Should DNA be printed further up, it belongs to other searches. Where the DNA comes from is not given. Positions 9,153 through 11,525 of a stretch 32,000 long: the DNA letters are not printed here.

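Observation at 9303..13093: TMADH/FadH-family Fe-S flavoprotein with a dedicated ETF pair, translationally coupled into a sugar ABC-transporter operon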

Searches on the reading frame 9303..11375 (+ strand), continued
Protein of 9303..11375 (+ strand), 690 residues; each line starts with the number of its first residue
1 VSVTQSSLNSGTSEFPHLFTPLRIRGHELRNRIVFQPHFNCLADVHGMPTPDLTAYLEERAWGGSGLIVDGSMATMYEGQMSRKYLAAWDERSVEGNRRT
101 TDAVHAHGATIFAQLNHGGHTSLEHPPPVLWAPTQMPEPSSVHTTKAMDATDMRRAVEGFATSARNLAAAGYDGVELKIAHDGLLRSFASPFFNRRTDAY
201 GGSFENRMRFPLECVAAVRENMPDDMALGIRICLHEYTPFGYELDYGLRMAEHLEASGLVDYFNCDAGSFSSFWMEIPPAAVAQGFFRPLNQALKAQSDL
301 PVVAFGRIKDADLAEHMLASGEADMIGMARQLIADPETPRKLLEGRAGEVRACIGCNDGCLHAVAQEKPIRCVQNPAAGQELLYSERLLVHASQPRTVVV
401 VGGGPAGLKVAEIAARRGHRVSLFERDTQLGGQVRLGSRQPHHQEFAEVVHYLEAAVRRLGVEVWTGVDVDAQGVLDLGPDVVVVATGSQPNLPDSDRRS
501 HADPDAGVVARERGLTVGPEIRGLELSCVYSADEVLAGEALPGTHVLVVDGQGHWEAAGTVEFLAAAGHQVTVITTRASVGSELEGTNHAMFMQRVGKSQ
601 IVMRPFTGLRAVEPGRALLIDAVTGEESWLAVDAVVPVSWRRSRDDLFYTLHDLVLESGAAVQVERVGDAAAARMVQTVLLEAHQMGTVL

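Call 57: predict_structure(alignment_id=A1)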
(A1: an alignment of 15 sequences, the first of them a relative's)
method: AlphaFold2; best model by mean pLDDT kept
length: 690 residues; sequences in the alignment: 15
mean_pLDDT: 80.2   pTM: 0.80
mean pLDDT of the five models: 80.2, 79.3, 78.4, 77.9, 73.8
residues with pLDDT >= 90: 302; 70-90: 232; 50-70: 79; < 50: 77
segments of 3 or more residues with pLDDT < 50: 1-11, 119-146, 187-194, 269-281, 356-365
pLDDT, mean of each block of 10 residues (from residue 1): 31 81 93 81 82 91 94 78 81 96 97 74 44 33 51 86 97 88 49 58 80 94 95 61 76 93 73 43 68 90 81 92 89 89 87 56 50 71 78 93 91 94 92 82 70 87 93 93 89 74 67 79 92 90 95 79 94 92 66 85 95 97 95 91 85 92 83 63 85
secondary structure, 60 per line:
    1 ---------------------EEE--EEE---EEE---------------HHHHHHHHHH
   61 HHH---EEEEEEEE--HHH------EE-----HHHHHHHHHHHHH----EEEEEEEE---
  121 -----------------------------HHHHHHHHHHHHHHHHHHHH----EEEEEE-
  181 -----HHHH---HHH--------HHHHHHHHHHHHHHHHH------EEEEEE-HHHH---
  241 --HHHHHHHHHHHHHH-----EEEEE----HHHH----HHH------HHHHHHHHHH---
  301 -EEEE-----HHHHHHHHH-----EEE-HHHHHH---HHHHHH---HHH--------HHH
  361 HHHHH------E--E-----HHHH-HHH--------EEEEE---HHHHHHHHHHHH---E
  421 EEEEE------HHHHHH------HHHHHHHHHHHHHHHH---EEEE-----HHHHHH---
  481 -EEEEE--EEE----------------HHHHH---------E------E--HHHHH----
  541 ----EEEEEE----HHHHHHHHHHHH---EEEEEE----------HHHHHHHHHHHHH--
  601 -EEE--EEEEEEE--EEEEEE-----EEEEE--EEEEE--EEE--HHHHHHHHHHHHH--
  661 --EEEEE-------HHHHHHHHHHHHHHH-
elements in order (helices of 4 or more, strands of 3 or more residues): E22-24 E27-29 E33-35 H51-63 E67-74 H93-105 E110-117 H150-169 E174-179 H186-189 H204-220 E227-232 H234-237 H243-256 E262-266 H271-274 H288-297 E302-305 H311-319 E325-327 H329-334 H338-343 H358-365 H381-384 E397-401 H405-416 E420-425 H432-437 H444-459 E463-466 H472-477 E482-486 E489-491 H508-512 H532-536 E545-550 H555-566 E570-575 H586-598 E602-604 E607-613 E616-621 E627-631 E634-638 E641-643 H646-658 E663-667 H675-689

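Call 60: fold_search(model_id=the predicted structure, library=pdb)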
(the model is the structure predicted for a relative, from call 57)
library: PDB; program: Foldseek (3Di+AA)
matches with E <= 10: 1996; with E <= 0.001: 896
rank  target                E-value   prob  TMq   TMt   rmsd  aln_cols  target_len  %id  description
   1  6l6j                  1.8e-48  1.00  0.81  0.83   4.5       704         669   25  Structure of 6-hydroxypseudooxynicotine (6-HPON) amine oxidase (HisD) from Pseudomonas geniculata N1 (released 2020-08-12)
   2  6de6_A                6.1e-48  1.00  0.83  0.83   4.4       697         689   28  2.1 A resolution structure of histamine dehydrogenase from Rhizobium sp. 4-9 (released 2019-05-15)
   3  6qkg_A                7.6e-48  1.00  0.85  0.89   2.9       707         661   24  2-Naphthoyl-CoA Reductase(NCR) (released 2019-05-15)
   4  1ps9                  8.0e-48  1.00  0.83  0.85   3.6       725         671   26  The Crystal Structure and Reaction Mechanism of E. coli 2,4-Dienoyl CoA Reductase (released 2003-09-30)
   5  6qkg_B                1.0e-47  1.00  0.86  0.89   3.0       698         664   25  2-Naphthoyl-CoA Reductase(NCR) (released 2019-05-15)
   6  3k30_A                1.1e-47  1.00  0.82  0.82   4.6       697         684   26  Histamine dehydrogenase from Nocardiodes simplex (released 2010-05-26)
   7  6qkr_A                1.2e-47  1.00  0.86  0.90   3.0       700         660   25  2-Naphthoyl-CoA Reductase-2-Naphthoyl-CoA complex(NCR-NCoA-soaked complex) (released 2019-05-15)
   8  2tmd_A                7.3e-47  1.00  0.82  0.78   4.6       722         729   26  CORRELATION OF X-RAY DEDUCED AND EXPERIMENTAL AMINO ACID SEQUENCES OF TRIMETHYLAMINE DEHYDROGENASE (released 1994-01-31)
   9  6de6_B                4.3e-46  1.00  0.76  0.80   5.5       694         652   29  2.1 A resolution structure of histamine dehydrogenase from Rhizobium sp. 4-9 (released 2019-05-15)
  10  1djq_A                6.3e-46  1.00  0.83  0.79   4.5       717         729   26  STRUCTURAL AND BIOCHEMICAL CHARACTERIZATION OF RECOMBINANT C30A MUTANT OF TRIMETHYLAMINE DEHYDROGENASE FROM METHYLOPHI (released 1999-12-22)
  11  8uaj_A                1.8e-22  1.00  0.43  0.82   4.5       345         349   33  Succinate Bound Crystal Structure of Thermus scotoductus SA-01 Ene-reductase (released 2024-07-03)
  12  8uat_F                4.0e-22  1.00  0.42  0.81   4.5       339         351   33  Thermus scotoductus SA-01 Ene-reductase Compound 3b Complex (released 2024-07-03)
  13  3gr7_A                2.0e-21  1.00  0.42  0.82   3.4       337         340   31  Structure of OYE from Geobacillus kaustophilus, hexagonal crystal form (released 2010-03-31)
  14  1z41_A                2.5e-21  1.00  0.42  0.82   3.5       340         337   30  Crystal structure of oxidized YqjM from Bacillus subtilis (released 2005-05-17)
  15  5ogt_A                4.8e-21  1.00  0.43  0.82   4.7       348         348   33  Thermus scotoductus SA-01 Ene-reductase triple mutant TsER_C25D_I67T_A102H (released 2018-08-01)
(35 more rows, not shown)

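Call 64: search_dna_similar(query=window:9303-11375:+, collection=plasmids, mode=protein, max_rows=30, max_evalue=1e-60)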
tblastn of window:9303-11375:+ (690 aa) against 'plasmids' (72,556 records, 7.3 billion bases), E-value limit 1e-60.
Records with a match: 420; places in all: 470; records where one place covers at least 80% of the query: 390.
Best place of each record, by identity: <60% 420.
By first word of the organism name: Rhizobium 149; Sinorhizobium 75; Paracoccus 23; Shinella 20; Ralstonia 10; Streptomyces 8; Burkholderia 8; Ensifer 8; Azospirillum 7; Rhodococcus 6; and 57 more.
By predicted mobility (MOB-suite, as given by PLSDB): non-mobilizable 228; conjugative 99; mobilizable 93.
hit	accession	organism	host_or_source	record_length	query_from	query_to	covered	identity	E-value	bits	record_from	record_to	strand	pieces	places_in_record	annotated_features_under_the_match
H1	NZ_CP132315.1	Shinella oryzae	Homo sapiens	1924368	12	686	98%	53.0%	0e+0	674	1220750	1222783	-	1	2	none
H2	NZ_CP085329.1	Haladaptatus salinisoli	cell culture,saline soil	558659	15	685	97%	36.8%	5e-96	332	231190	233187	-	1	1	FAD-dependent oxidoreductase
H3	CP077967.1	Streptomyces lavendulae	Citrus reticulata,single cell,soil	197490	17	690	98%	35.9%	6e-89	312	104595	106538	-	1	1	record has no annotation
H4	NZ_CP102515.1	Streptomyces yangpuensis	Crocus sativus,pure culture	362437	17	690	98%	35.9%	6e-89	312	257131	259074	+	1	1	mycofactocin system FadH/OYE family oxidoreductase 2 | mycofactocin-associated electron transfer flavoprotein alpha subunit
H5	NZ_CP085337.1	Haladaptatus halobius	cell culture,saline soil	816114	14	685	97%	36.0%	5e-97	335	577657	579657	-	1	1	FAD-dependent oxidoreductase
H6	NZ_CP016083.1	Streptomyces sp. SAT1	Adenophora trachelioides Maxim.,single ...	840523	17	690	98%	35.7%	4e-76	312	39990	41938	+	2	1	mycofactocin-associated electron transfer flavoprotein alpha subunit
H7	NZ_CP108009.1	Streptomyces sp. NBC_00334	-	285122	17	690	98%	35.6%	8e-94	326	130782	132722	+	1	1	mycofactocin system FadH/OYE family oxidoreductase 2 | mycofactocin-associated electron transfer flavoprotein alpha subunit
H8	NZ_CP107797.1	Streptomyces sp. NBC_00557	-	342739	18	690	98%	35.6%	1e-88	311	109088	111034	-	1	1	mycofactocin system FadH/OYE family oxidoreductase 2 | mycofactocin-associated electron transfer flavoprotein alpha subunit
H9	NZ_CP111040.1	Haladaptatus caseinilyticus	cell culture,sediment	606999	15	686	97%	35.5%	7e-93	323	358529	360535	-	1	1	FAD-dependent oxidoreductase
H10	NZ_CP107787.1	Streptomyces sp. NBC_00564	-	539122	13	690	98%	35.2%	1e-79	284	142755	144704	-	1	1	mycofactocin system FadH/OYE family oxidoreductase 2 | mycofactocin-associated electron transfer flavoprotein alpha subunit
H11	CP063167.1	Variovorax paradoxus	-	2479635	18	685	97%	34.8%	2e-86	305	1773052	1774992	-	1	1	FAD-dependent oxidoreductase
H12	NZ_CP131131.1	Shinella zoogloeoides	isolate,Activated charcoal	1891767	12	690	98%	34.1%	4e-87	306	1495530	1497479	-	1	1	none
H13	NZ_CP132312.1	Shinella zoogloeoides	Homo sapiens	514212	13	690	98%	34.0%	6e-85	300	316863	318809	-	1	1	FAD-dependent oxidoreductase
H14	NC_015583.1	Novosphingobium sp. PP1Y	-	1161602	13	684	97%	34.3%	1e-89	314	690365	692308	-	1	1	none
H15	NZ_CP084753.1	Roseateles sp. XES5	Xenopus laevis,bacterial culture,swab ...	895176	12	690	98%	33.8%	3e-84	298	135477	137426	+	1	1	FAD-dependent oxidoreductase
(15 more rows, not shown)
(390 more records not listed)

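Call 65: get_annotated_region(hit=H1, flank=12000)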
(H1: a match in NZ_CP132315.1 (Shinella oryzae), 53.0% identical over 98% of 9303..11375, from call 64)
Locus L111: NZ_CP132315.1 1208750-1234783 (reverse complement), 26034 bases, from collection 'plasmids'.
description: Shinella oryzae strain UPHL-collab-2 plasmid unnamed1, complete sequence
organism: Shinella oryzae (NCBI taxid 2871820)
taxonomy: Bacteria; Pseudomonadota; Alphaproteobacteria; Hyphomicrobiales; Rhizobiaceae; Shinella; Shinella oryzae
host: -; source: Homo sapiens; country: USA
typing (MOB-suite, as given by PLSDB): non-mobilizable; mating-pair formation MPF_T
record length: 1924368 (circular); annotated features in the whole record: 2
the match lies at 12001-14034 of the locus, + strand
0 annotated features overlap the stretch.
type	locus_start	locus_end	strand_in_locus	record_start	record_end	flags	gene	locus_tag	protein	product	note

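Call 66: get_annotated_region(hit=H4, flank=9000)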
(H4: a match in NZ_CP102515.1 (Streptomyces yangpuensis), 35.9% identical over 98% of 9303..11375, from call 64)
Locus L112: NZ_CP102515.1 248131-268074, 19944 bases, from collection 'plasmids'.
description: Streptomyces yangpuensis strain CM253 plasmid unnamed1, complete sequence
organism: Streptomyces yangpuensis (NCBI taxid 1648182)
taxonomy: Bacteria; Actinomycetota; Actinomycetes; Kitasatosporales; Streptomycetaceae; Streptomyces; Streptomyces yangpuensis
host: -; source: Crocus sativus,pure culture; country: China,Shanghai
typing (MOB-suite, as given by PLSDB): non-mobilizable; replicon rep_cluster_43
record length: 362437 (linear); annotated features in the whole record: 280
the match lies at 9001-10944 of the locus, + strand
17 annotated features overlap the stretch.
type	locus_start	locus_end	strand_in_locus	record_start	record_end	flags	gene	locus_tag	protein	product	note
CDS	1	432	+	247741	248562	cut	-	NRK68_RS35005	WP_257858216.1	AfsR/SARP family transcriptional regulator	-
CDS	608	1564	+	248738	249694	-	-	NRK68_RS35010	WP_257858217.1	aromatase/cyclase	-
CDS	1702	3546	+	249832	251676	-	-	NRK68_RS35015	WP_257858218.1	condensation domain-containing protein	-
CDS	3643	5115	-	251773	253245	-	-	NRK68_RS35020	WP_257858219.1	MFS transporter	GO:0055085 - transmembrane transport [Evidence IEA]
CDS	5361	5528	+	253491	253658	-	mftA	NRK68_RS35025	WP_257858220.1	mycofactocin precursor MftA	GO:0140604 - mycofactocin biosynthetic process [Evidence IEA]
CDS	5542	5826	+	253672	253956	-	mftB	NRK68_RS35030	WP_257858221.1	mycofactocin biosynthesis chaperone MftB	GO:0140604 - mycofactocin biosynthetic process [Evidence IEA]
CDS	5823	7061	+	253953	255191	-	mftC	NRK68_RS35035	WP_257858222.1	mycofactocin radical SAM maturase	GO:0140604 - mycofactocin biosynthetic process [Evidence IEA]; GO:0031179 - peptide modification [Evidence IEA]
CDS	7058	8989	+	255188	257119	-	-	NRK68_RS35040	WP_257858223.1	mycofactocin system FadH/OYE family oxidoreductase 1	-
CDS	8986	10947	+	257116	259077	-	-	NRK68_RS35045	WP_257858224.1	mycofactocin system FadH/OYE family oxidoreductase 2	-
CDS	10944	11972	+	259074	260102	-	-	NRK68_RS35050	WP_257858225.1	mycofactocin-associated electron transfer flavoprotein alpha subunit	-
CDS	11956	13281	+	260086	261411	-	-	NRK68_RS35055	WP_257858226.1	FAD-dependent oxidoreductase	-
CDS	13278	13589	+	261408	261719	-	-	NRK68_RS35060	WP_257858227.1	4Fe-4S dicluster domain-containing protein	-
CDS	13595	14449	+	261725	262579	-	-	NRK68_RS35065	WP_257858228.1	mycofactocin-associated electron transfer flavoprotein beta subunit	-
CDS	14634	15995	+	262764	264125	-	mftF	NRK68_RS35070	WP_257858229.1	mycofactocin biosynthesis glycosyltransferase MftF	GO:0140604 - mycofactocin biosynthetic process [Evidence IEA]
CDS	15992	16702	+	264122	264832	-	mftE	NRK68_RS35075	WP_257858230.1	mycofactocin biosynthesis peptidyl-dipeptidase MftE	GO:0140604 - mycofactocin biosynthetic process [Evidence IEA]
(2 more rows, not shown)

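Call 72: search_dna_similar(query=window:9303-11375:+, collection=plasmids, mode=protein, max_rows=60, max_evalue=1e-40, rows=spread)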
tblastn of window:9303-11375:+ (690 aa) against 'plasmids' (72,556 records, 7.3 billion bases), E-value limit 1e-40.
Records with a match: 732; places in all: 855; records where one place covers at least 80% of the query: 622.
Best place of each record, by identity: <60% 732.
By first word of the organism name: Rhizobium 153; Sinorhizobium 119; Ralstonia 117; Paracoccus 26; Shinella 24; Pseudosulfitobacter 24; Azospirillum 12; Sphingobium 12; Rhodococcus 10; Leisingera 9; and 97 more.
By predicted mobility (MOB-suite, as given by PLSDB): non-mobilizable 368; mobilizable 199; conjugative 165.
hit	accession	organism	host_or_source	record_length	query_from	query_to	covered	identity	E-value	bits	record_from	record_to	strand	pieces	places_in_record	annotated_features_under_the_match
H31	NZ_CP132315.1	Shinella oryzae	Homo sapiens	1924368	12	686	98%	53.0%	0e+0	674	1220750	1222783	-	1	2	none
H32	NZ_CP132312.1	Shinella zoogloeoides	Homo sapiens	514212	13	690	98%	34.0%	6e-85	300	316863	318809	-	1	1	FAD-dependent oxidoreductase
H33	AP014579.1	Burkholderia sp. RPE67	Riptortus pedestris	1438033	15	687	98%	33.3%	2e-67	248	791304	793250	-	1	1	NADH-flavin oxidoreductase/NADH oxidase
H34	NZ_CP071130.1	Caballeronia sp. M1242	Homo sapiens,ETA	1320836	10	659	94%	33.6%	1e-89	314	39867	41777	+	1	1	none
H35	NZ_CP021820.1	Sinorhizobium meliloti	Medicago truncatula,Single Cell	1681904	9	686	98%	31.6%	6e-78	280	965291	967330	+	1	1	none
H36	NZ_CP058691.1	Paracoccus pantotrophus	pure culture,sewage sludge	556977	6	690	99%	31.2%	2e-71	260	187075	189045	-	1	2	FAD-dependent oxidoreductase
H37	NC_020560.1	Sinorhizobium meliloti 2011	-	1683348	9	686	98%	31.5%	2e-77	278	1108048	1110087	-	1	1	none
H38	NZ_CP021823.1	Sinorhizobium meliloti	Medicago truncatula,Single Cell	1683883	9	686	98%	31.5%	2e-77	278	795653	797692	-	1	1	none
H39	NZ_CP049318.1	Caballeronia sp. SBC2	whole organism,soil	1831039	15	659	93%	33.1%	4e-87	306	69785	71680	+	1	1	none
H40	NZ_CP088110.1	Sinorhizobium medicae WSM1115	cell culture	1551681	18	686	97%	31.7%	7e-80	285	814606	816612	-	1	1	none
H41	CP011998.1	Ralstonia solanacearum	ginger,cell culture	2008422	4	651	94%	32.5%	2e-85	301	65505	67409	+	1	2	N-methylproline demethylase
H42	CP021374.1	Rhizobium sp. ACO-34A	Agave americana L.,cell ...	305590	18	686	97%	31.4%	1e-71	261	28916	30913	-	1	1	N-methylproline demethylase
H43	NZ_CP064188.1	Rhizobium sp. 007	Onobrychis viciifolia,cell culture,root ...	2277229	18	682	96%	31.5%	6e-68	250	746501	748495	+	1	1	none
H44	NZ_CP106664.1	Brucella intermedia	Sempervivum tectorum (houseplant),Pure ...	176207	18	690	98%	30.9%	1e-65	243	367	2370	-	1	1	NADH:flavin oxidoreductase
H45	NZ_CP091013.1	Burkholderia cenocepacia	-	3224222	15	651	92%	32.6%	1e-79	285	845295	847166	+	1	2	none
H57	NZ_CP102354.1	Paracoccus sp. SMMA_5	pure culture,Lotus pond, a sulfur-borax ...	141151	1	686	99%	29.1%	4e-66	244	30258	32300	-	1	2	hpbA: N-methyl-L-proline N-demethylase HpbA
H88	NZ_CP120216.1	Agrobacterium leguminum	-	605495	10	495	70%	32.2%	2e-59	224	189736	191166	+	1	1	NADPH-dependent 2,4-dienoyl-CoA reductase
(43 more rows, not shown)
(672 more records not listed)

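Call 73: get_annotated_region(hit=H57, flank=300)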
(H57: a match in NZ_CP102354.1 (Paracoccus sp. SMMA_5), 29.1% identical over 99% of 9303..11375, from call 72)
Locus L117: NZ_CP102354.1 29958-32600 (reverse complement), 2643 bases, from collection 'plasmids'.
description: Paracoccus sp. SMMA_5 plasmid pNSM5b, complete sequence
organism: Paracoccus sp. SMMA_5 (NCBI taxid 2654281)
taxonomy: Bacteria; Pseudomonadota; Alphaproteobacteria; Rhodobacterales; Paracoccaceae; Paracoccus; Paracoccus sp. SMMA 5
host: -; source: pure culture,Lotus pond, a sulfur-borax hot spring; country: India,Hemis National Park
typing (MOB-suite, as given by PLSDB): non-mobilizable; replicon rep_cluster_229
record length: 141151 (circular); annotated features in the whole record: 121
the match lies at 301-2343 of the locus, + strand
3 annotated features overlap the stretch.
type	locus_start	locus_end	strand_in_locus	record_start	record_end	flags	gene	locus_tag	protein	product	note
CDS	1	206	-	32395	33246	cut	-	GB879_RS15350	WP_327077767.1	pyrroline-5-carboxylate reductase dimerization domain-containing protein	-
CDS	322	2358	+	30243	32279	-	hpbA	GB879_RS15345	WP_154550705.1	N-methyl-L-proline N-demethylase HpbA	-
CDS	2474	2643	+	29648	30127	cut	-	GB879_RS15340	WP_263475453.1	hypothetical protein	-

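Call 74: get_annotated_region(hit=H42, flank=300)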
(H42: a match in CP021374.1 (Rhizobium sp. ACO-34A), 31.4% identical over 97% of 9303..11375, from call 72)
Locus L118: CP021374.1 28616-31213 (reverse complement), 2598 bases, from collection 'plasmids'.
description: Rhizobium sp. ACO-34A plasmid pRACO34Ab, complete sequence
organism: Rhizobium sp. ACO-34A (NCBI taxid 1571470)
taxonomy: Bacteria; Pseudomonadota; Alphaproteobacteria; Hyphomicrobiales; Rhizobiaceae; Rhizobium; Rhizobium sp. ACO-34A
host: -; source: Agave americana L.,cell culture,rhizosphere; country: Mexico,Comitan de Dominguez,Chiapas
typing (MOB-suite, as given by PLSDB): non-mobilizable
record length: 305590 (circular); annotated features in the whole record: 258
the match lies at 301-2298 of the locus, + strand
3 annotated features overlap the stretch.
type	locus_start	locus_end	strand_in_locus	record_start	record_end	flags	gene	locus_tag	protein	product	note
CDS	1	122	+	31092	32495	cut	-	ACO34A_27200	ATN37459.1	aspartate aminotransferase family protein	-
CDS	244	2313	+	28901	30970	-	-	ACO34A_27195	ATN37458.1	N-methylproline demethylase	-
CDS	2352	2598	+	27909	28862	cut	-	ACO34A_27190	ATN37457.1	hypothetical protein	-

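Call 75: get_annotated_region(hit=H88, flank=900)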
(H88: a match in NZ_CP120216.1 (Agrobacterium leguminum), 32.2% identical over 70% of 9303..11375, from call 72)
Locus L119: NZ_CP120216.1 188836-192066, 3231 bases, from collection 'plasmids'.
description: Agrobacterium leguminum strain CFBP4996 plasmid pTiCFBP4996, complete sequence
organism: Agrobacterium leguminum (NCBI taxid 2792015)
taxonomy: Bacteria; Pseudomonadota; Alphaproteobacteria; Hyphomicrobiales; Rhizobiaceae; Agrobacterium; Agrobacterium leguminum
host: -; source: -; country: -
typing (MOB-suite, as given by PLSDB): conjugative; relaxase MOBQ; mating-pair formation MPF_T
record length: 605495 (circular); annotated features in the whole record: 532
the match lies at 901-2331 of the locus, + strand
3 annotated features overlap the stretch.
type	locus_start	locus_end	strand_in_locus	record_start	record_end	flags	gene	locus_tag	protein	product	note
CDS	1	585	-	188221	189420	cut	-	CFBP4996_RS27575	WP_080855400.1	ABC transporter substrate-binding protein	-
CDS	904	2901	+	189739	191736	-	-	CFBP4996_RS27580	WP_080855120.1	NADPH-dependent 2,4-dienoyl-CoA reductase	-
CDS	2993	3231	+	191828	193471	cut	-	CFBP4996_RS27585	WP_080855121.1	AMP-binding protein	-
